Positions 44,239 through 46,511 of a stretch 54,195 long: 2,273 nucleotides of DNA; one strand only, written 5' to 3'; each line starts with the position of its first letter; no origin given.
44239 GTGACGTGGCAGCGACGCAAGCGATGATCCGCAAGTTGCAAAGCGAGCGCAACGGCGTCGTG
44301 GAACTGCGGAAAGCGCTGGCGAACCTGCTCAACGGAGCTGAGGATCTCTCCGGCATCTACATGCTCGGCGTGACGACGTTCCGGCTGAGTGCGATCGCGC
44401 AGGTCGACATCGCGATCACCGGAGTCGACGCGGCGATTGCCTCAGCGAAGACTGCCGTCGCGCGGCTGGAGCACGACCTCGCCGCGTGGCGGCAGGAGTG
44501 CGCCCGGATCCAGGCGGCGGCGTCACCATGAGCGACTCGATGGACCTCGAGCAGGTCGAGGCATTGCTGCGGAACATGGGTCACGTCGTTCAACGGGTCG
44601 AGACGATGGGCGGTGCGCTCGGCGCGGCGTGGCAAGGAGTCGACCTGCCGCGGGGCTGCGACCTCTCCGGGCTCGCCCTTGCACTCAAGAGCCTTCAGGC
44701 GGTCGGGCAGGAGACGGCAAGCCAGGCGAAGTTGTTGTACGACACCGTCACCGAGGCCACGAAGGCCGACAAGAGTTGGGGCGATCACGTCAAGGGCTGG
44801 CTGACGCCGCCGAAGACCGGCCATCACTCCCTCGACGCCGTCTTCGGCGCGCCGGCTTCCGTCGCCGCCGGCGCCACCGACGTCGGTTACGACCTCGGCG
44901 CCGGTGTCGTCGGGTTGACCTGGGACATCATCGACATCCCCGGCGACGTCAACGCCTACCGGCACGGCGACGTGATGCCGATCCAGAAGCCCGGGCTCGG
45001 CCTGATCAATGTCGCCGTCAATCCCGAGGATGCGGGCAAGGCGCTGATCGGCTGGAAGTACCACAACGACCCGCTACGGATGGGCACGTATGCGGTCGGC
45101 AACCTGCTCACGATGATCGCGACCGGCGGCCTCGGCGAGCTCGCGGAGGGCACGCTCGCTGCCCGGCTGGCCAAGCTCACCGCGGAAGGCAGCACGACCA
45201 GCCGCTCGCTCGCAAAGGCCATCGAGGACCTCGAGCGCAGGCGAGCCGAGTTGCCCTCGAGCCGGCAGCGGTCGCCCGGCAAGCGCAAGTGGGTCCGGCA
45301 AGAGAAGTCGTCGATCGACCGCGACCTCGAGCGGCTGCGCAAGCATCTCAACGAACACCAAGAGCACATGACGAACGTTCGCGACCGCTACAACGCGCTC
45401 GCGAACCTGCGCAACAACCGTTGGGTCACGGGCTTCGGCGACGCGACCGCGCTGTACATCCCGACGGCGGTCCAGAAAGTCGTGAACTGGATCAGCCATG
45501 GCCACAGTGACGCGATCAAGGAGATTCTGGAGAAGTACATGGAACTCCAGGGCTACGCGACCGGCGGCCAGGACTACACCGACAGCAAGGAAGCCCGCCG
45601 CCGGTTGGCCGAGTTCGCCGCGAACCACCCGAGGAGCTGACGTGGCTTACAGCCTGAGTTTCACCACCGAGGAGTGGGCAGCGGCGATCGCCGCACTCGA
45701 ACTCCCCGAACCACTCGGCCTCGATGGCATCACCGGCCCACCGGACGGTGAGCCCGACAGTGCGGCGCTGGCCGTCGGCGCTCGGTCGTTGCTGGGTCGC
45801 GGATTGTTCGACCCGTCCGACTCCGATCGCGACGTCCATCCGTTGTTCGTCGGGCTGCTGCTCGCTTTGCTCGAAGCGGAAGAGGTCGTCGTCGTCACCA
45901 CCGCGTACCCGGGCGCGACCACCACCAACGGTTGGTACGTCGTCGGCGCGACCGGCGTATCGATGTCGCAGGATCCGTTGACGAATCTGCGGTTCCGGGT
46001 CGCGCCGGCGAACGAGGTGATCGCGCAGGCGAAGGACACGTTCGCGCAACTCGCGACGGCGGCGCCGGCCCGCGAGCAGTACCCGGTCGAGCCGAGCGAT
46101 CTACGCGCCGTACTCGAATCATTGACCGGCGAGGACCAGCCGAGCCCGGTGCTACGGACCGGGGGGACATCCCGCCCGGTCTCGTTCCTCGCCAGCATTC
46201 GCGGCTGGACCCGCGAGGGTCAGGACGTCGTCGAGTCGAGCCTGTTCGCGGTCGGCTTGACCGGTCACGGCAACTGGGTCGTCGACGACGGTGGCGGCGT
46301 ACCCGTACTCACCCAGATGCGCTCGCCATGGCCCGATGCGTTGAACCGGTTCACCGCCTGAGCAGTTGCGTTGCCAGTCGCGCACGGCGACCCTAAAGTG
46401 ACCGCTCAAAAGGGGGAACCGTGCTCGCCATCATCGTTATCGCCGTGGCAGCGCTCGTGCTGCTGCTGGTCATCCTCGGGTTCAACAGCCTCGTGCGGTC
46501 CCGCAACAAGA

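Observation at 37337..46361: Compact, hybrid type-VII-like secretion locus lacking all canonical membrane partners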

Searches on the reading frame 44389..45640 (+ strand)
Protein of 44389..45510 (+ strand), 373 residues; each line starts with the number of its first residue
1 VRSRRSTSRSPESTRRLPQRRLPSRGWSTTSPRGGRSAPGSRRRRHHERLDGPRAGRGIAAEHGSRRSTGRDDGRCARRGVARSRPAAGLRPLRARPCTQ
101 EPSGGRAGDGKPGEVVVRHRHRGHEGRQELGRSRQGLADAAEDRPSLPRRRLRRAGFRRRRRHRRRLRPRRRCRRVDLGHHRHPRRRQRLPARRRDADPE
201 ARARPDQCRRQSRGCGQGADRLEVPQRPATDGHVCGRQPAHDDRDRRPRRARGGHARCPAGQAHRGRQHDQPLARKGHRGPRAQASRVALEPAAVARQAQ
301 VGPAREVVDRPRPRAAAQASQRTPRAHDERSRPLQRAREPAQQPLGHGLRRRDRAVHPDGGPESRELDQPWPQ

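Call 4: search_protein_families(library=pfam, proteins=[window:44389-45510:+], max_evalue=0.01)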
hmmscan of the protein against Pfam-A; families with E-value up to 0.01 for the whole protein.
window:44389-45510:+ (373 aa): 0 families

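Call 7: search_protein_families(library=pfam, proteins=[window:44528-45640:+], max_evalue=0.01)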
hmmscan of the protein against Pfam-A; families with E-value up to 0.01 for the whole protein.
window:44528-45640:+ (370 aa): 1 family
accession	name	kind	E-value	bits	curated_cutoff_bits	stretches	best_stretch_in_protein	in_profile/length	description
PF01544.23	CorA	-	0.004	17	27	1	255-314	185-248/292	CorA-like Mg2+ transporter protein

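Call 8: search_protein_families(library=ncbifam, proteins=[window:44528-45640:+], max_evalue=0.01)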
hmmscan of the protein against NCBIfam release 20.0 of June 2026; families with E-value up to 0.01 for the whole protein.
window:44528-45640:+ (370 aa): 0 families

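Call 53: find_homologous_proteins(query=window:44528-45640:+, max_evalue=0.001)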
Query window:44528-45640:+ (370 aa): 11 proteins with E <= 0.001 among 8000 candidates.
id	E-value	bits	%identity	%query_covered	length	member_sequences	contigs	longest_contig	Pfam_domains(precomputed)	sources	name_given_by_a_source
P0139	1.2e-244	829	99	100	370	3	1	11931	-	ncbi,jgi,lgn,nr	ncbi:MAG: hypothetical protein QOG34_731 [Frankiaceae bacterium]|jgi:DNA repair exonuclease SbcCD AT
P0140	5.2e-165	567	68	99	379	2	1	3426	-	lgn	-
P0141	7.4e-163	560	65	99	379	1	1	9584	-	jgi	jgi:hypothetical protein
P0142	7.0e-157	540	64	99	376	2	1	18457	-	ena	-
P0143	4.4e-153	528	63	99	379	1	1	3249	-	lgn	-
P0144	4.4e-150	518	63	100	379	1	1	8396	-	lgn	-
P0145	1.2e-149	516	63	100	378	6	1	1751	-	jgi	-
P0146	4.2e-149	515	65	99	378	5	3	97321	-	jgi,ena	-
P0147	4.6e-94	334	48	99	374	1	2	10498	-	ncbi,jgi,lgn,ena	-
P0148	9.0e-59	218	42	89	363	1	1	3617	-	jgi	jgi:hypothetical protein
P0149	3.1e-46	176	42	62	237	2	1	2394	-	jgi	-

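Call 58: search_protein_families(library=pfam, proteins=[P0147, P0148], max_evalue=1)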
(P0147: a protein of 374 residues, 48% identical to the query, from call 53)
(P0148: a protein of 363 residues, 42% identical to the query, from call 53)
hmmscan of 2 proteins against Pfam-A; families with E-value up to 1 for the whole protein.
P0147 (374 aa): 1 family
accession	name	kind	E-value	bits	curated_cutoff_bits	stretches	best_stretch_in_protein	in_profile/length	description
PF11253.13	DUF3052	-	0.052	13.9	22.7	1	304-355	62-113/125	Protein of unknown function (DUF3052)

P0148 (363 aa): 1 family
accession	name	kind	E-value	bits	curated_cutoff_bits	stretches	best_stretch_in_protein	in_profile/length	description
PF22911.1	PRAS_NT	-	0.13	13.1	27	1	336-358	43-65/68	Proline-rich AKT1 substrate 1, N-terminal domain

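Call 64: predict_structure(alignment_id=A3)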
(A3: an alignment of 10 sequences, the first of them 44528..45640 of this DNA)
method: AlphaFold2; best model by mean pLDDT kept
length: 370 residues; sequences in the alignment: 10
mean_pLDDT: 45.6   pTM: 0.28
mean pLDDT of the five models: 45.6, 44.1, 42.2, 40.5, 40.2
residues with pLDDT >= 90: 0; 70-90: 54; 50-70: 71; < 50: 245
segments of 3 or more residues with pLDDT < 50: 1-6, 36-39, 62-217, 294-360, 367-370
pLDDT, mean of each block of 10 residues (from residue 1): 42 57 58 51 54 51 47 39 29 33 30 25 26 30 35 27 28 32 32 36 40 46 69 86 82 87 87 76 57 44 32 31 38 34 28 41 45
secondary structure, 60 per line:
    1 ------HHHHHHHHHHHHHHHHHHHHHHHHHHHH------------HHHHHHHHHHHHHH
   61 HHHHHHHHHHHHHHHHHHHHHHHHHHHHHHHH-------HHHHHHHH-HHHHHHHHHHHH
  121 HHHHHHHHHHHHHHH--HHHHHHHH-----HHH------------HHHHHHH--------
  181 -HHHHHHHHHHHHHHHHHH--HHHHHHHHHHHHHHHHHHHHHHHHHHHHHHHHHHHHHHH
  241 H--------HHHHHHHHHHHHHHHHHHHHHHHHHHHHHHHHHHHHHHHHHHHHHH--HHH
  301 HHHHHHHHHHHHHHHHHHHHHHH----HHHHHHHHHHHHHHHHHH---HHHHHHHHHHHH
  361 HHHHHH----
elements in order: H7-34 H47-92 H100-107 H109-135 H138-145 H166-172 H182-199 H202-241 H250-295 H298-323 H328-345 H349-366

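Call 97: fold_search(model_id=the predicted structure, library=pdb)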
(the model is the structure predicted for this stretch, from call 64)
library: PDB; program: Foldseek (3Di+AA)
matches with E <= 10: 357; with E <= 0.001: 0
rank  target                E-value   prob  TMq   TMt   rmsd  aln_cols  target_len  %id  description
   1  8otz_EY               6.8e-02  0.66  0.19  0.22  36.2       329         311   18  48-nm repeat of the native axonemal doublet microtubule from bovine sperm (released 2023-11-22)
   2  7ung_D1               1.2e-01  0.54  0.20  0.19  37.3       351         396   16  48-nm repeat of the human respiratory doublet microtubule (released 2022-10-05)
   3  8otz_EU               1.5e-01  0.51  0.20  0.22  36.9       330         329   17  48-nm repeat of the native axonemal doublet microtubule from bovine sperm (released 2023-11-22)
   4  7rro_D8               2.4e-01  0.54  0.22  0.20  37.6       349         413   16  Structure of the 48-nm repeat doublet microtubule from bovine tracheal cilia (released 2021-10-27)
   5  9fqr_Fy               2.5e-01  0.35  0.19  0.19  37.9       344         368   16  96-nm repeat of axonemal doublet microtubules from bovine sperm (released 2025-03-26)
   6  8otz_EZ               3.1e-01  0.54  0.23  0.20  37.6       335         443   16  48-nm repeat of the native axonemal doublet microtubule from bovine sperm (released 2023-11-22)
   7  7rro_D6               3.3e-01  0.35  0.19  0.22  36.7       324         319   17  Structure of the 48-nm repeat doublet microtubule from bovine tracheal cilia (released 2021-10-27)
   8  9cpc_3U               3.9e-01  0.30  0.19  0.18  37.0       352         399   16  Atomic model of porcine brain ventricles cilia doublet microtubule (48-nm periodicity) (released 2024-10-23)
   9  7rro_D1               4.1e-01  0.25  0.19  0.17  38.2       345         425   16  Structure of the 48-nm repeat doublet microtubule from bovine tracheal cilia (released 2021-10-27)
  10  8to0_Ah               4.3e-01  0.25  0.19  0.17  36.2       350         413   14  48-nm repeating structure of doublets from mouse sperm flagella (released 2023-11-01)
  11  8iyj_D2               4.8e-01  0.21  0.18  0.16  39.2       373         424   13  Cryo-EM structure of the 48-nm repeat doublet microtubule from mouse sperm (released 2023-07-05)
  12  7ung_D2               6.2e-01  0.33  0.22  0.21  38.0       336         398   16  48-nm repeat of the human respiratory doublet microtubule (released 2022-10-05)
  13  9fqr_EB               6.5e-01  0.20  0.19  0.22  40.1       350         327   12  96-nm repeat of axonemal doublet microtubules from bovine sperm (released 2025-03-26)
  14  9cpb_6Q               6.9e-01  0.21  0.19  0.18  37.0       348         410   16  Atomic model of bovine Fallopian tube cilia doublet microtubule (48-nm periodicity) (released 2024-10-30)
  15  8otz_Cq               7.2e-01  0.20  0.20  0.18  39.3       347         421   12  48-nm repeat of the native axonemal doublet microtubule from bovine sperm (released 2023-11-22)
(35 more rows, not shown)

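Call 99: find_encoding_contigs(protein=P0146, flank=10000, max_places=1)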
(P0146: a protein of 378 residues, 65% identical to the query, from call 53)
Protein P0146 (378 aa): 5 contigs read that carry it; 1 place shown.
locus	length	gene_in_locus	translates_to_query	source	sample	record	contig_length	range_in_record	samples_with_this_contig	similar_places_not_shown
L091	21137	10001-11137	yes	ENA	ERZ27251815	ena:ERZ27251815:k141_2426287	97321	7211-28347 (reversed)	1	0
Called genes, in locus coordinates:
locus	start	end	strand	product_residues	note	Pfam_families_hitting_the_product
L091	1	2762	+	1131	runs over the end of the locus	-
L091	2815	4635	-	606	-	PF00069:Pkinase, PF07714:PK_Tyr_Ser-Thr, PF05345:He_PIG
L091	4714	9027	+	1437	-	PF13401:AAA_22 (faint), PF16697:Yop-YscD_cpl, PF00498:FHA, PF01580:FtsK_SpoIIIE, PF25199:nSTAND_NTPase5 (faint), PF00005:ABC_tran (faint), PF01580:FtsK_SpoIIIE, PF13191:AAA_16 (weak), +4 more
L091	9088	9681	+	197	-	-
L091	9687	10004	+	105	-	-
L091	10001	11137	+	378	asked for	-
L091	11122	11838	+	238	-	-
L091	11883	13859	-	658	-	PF07676:PD40 (faint), PF26549:Tricorn_N (faint)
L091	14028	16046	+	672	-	PF07676:PD40 (faint)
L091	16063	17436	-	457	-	-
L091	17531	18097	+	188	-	PF01545:Cation_efflux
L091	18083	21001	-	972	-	PF03699:UPF0182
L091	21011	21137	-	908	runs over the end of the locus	PF00672:HAMP, PF00989:PAS, PF13188:PAS_8, PF08448:PAS_4 (weak), PF13426:PAS_9 (weak), PF00512:HisKA, PF02518:HATPase_c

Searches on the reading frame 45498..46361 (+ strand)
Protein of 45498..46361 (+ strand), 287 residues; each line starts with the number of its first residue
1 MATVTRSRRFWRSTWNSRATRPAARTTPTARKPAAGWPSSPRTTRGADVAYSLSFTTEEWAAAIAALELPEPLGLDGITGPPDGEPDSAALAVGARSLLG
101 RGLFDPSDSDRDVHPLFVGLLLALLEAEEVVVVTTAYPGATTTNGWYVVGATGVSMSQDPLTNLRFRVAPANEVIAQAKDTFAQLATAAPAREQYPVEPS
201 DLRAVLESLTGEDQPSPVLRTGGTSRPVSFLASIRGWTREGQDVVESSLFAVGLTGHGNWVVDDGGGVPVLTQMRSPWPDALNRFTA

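Call 4: search_protein_families(library=pfam, proteins=[window:45498-46361:+], max_evalue=0.01)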
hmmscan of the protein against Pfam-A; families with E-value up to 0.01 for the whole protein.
window:45498-46361:+ (287 aa): 0 families

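Call 7: search_protein_families(library=pfam, proteins=[window:45642-46361:+], max_evalue=0.01)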
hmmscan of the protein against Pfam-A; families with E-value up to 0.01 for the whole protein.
window:45642-46361:+ (239 aa): 0 families

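Call 8: search_protein_families(library=ncbifam, proteins=[window:45642-46361:+], max_evalue=0.01)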
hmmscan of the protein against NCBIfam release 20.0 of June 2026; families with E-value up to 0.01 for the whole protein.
window:45642-46361:+ (239 aa): 0 families

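Call 36: find_homologous_proteins(query=window:45642-46361:+, max_evalue=0.001)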
Query window:45642-46361:+ (239 aa): 9 proteins with E <= 0.001 among 7568 candidates.
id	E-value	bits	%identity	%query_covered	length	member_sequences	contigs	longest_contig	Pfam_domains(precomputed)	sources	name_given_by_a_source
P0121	2.0e-151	520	100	100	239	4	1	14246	-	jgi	jgi:hypothetical protein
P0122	3.4e-112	392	76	99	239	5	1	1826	-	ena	-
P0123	1.6e-109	383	74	100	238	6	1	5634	-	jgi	-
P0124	1.2e-107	377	76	99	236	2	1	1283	-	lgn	-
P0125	3.2e-105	369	73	99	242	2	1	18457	-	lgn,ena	-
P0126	8.3e-103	361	70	99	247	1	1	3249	-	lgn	-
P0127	4.3e-100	352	68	99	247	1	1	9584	-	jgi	jgi:hypothetical protein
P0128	3.7e-97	343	67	99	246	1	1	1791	-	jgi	jgi:hypothetical protein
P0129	1.6e-44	170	44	99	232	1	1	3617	-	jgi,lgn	jgi:hypothetical protein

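Call 42: predict_structure(alignment_id=A2)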
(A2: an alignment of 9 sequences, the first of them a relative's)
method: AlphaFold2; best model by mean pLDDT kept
length: 239 residues; sequences in the alignment: 9
mean_pLDDT: 75.0   pTM: 0.73
mean pLDDT of the five models: 75.0, 72.5, 63.6, 52.7, 47.1
residues with pLDDT >= 90: 50; 70-90: 119; 50-70: 35; < 50: 35
segments of 3 or more residues with pLDDT < 50: 20-34, 36-54
pLDDT, mean of each block of 10 residues (from residue 1): 71 60 34 46 37 49 63 80 89 88 90 78 93 81 83 85 73 84 90 82 89 83 88 84
secondary structure, 60 per line:
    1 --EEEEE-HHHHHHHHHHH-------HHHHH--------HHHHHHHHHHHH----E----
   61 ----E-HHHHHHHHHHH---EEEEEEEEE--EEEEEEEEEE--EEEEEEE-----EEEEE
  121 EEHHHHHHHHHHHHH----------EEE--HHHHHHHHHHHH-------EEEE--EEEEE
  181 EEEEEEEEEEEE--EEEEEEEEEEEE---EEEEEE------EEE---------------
elements in order: E3-7 H9-19 H27-31 H40-51 H67-77 E81-89 E92-101 E104-110 E116-122 H123-135 E146-148 H151-162 E170-173 E176-192 E195-206 E210-215 E222-224

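Call 44: search_protein_representatives(alignment_id=A2)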
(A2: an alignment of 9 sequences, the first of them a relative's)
Query: 9 sequences, 242 profile positions. Proteins with E-value up to 0.001 (for the whole library): 11; up to 1e-10: 7; up to 1e-30: 6. The best 11 are listed.
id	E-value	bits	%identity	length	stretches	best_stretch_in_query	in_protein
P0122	2.6e-129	446.3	-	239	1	1-239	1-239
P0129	1.1e-98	346.0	-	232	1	1-240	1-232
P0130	1.2e-61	224.7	-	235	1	3-239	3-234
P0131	6.6e-59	215.7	-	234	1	1-239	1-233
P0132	3.4e-55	203.5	-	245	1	2-240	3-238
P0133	4.3e-54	200.0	-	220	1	1-206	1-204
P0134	1.4e-28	116.4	-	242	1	1-237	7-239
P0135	1.3e-07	47.8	-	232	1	5-160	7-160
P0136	1.3e-05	41.3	-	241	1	5-135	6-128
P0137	2.6e-04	36.9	-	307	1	7-129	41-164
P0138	9.1e-04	35.2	-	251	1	32-167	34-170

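Call 45: fold_search(model_id=the predicted structure, library=pdb)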
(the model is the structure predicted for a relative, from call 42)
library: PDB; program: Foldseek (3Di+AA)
matches with E <= 10: 983; with E <= 0.001: 17
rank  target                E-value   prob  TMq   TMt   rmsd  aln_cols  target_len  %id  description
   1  4w4j_B                1.2e-07  1.00  0.52  0.48   7.8       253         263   14  Crystal structure of EspG3 from the ESX-3 type VII secretion system of M. smegmatis (released 2014-10-01)
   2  4w4j_A                1.5e-07  1.00  0.52  0.48   7.7       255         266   14  Crystal structure of EspG3 from the ESX-3 type VII secretion system of M. smegmatis (released 2014-10-01)
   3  5sxl                  1.7e-07  1.00  0.51  0.46   8.6       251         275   15  Structure of EspG3 chaperone from the type VII (ESX-3) secretion system, space group P3221 (released 2016-08-24)
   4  4l4w_B                1.8e-07  1.00  0.53  0.49   7.5       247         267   16  Structure of EspG3 chaperone from the type VII (ESX-3) secretion system (released 2014-06-11)
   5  4w4l_C                2.0e-07  1.00  0.48  0.40   8.3       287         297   10  Crystal structure of EspG5 in complex with PE25 and PPE41 from the ESX-5 type VII secretion system of M. tuberculosis (released 2014-10-01)
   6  6uuj_C                4.0e-07  1.00  0.47  0.44   7.8       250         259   16  Structure of PE5-PPE4-EspG3 complex from the type VII (ESX-3) secretion system, space group P212121 (released 2020-01-29)
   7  4w4i                  4.7e-07  1.00  0.52  0.48   8.2       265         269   13  Crystal structure of EspG3 from the ESX-3 type VII secretion system of M. tuberculosis (released 2014-10-01)
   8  5xfs_C                5.6e-07  1.00  0.46  0.41   8.5       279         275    9  Crystal structure of PE8-PPE15 in complex with EspG5 from M. tuberculosis (released 2017-08-30)
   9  6vj5_C                6.2e-07  1.00  0.47  0.41   7.9       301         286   10  Structure of PE25-PPE41(A124L) in complex with EspG5 chaperone from the type VII (ESX-5) secretion system (released 2021-01-27)
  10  5vba_B                8.3e-07  1.00  0.48  0.32   7.6       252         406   13  Structure of EspG1 chaperone from the type VII (ESX-1) secretion system determined with the assistance of N-terminal T (released 2017-07-05)
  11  5vba_A                8.8e-07  1.00  0.49  0.32   7.8       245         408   13  Structure of EspG1 chaperone from the type VII (ESX-1) secretion system determined with the assistance of N-terminal T (released 2017-07-05)
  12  4rcl_A                1.0e-06  1.00  0.51  0.48   8.8       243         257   16  Structure of EspG3 chaperone from the type VII (ESX-3) secretion system, space group P43212 (released 2015-09-16)
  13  4kxr_C                1.1e-06  1.00  0.47  0.42   8.1       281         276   10  Structure of the Mycobacterium tuberculosis type VII secretion system chaperone EspG5 in complex with PE25-PPE41 dimer (released 2014-05-28)
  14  4l4w_A                1.5e-06  1.00  0.48  0.45   8.3       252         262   13  Structure of EspG3 chaperone from the type VII (ESX-3) secretion system (released 2014-06-11)
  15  5xkl                  3.4e-06  1.00  0.51  0.47   7.3       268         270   12  Crystal structure of Rv0289/EspG3 from the ESX-3 type VII secretion system of M. tuberculosis (released 2018-05-16)
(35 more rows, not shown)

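Call 58: search_protein_families(library=pfam, proteins=[P0129, P0134], max_evalue=1)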
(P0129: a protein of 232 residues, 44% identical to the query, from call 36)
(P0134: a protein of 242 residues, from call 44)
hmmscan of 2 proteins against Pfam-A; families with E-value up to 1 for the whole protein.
P0129 (232 aa): 0 families

P0134 (242 aa): 0 families

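Call 98: find_related_loci(query=A2, collection=metagenome_contigs, flank=10000)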
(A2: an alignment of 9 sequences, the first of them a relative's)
Query A2 (239 aa) in metagenome_contigs; peptide patterns used: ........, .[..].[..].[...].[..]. (x = any residue, [..] = any of these).
600 stretches matched a pattern (row limit reached: there are more); 2 encode a relative of the query (tblastn E <= 1e-3); 2 distinct loci.
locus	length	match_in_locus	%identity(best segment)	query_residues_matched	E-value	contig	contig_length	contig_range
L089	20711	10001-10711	73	1-237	2e-99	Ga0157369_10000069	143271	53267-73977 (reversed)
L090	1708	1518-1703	84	1-62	2e-30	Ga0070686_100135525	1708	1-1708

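Call 100: find_encoding_contigs(protein=P0125, flank=10000, max_places=1)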
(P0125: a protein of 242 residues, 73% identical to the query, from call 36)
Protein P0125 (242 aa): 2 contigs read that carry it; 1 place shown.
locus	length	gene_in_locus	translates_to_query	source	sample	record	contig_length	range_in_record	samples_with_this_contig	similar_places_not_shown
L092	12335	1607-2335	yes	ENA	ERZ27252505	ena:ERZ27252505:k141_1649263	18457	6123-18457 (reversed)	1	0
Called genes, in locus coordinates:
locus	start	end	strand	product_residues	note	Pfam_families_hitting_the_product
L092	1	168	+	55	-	?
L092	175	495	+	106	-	-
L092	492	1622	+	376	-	-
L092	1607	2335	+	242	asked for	-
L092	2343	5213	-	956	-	PF03699:UPF0182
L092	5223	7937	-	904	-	PF00672:HAMP, PF00989:PAS (weak), PF13188:PAS_8, PF08448:PAS_4 (weak), PF00512:HisKA, PF02518:HATPase_c, PF13581:HATPase_c_2 (faint)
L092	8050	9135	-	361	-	PF00595:PDZ (faint), PF13180:PDZ_2, PF17820:PDZ_6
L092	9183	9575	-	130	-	-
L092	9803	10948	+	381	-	PF04542:Sigma70_r2, PF04545:Sigma70_r4, PF08281:Sigma70_r4_2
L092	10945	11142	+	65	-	-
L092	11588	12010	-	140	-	PF02391:MoaE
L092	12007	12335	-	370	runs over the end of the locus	PF01073:3Beta_HSD, PF01370:Epimerase, PF13460:NAD_binding_10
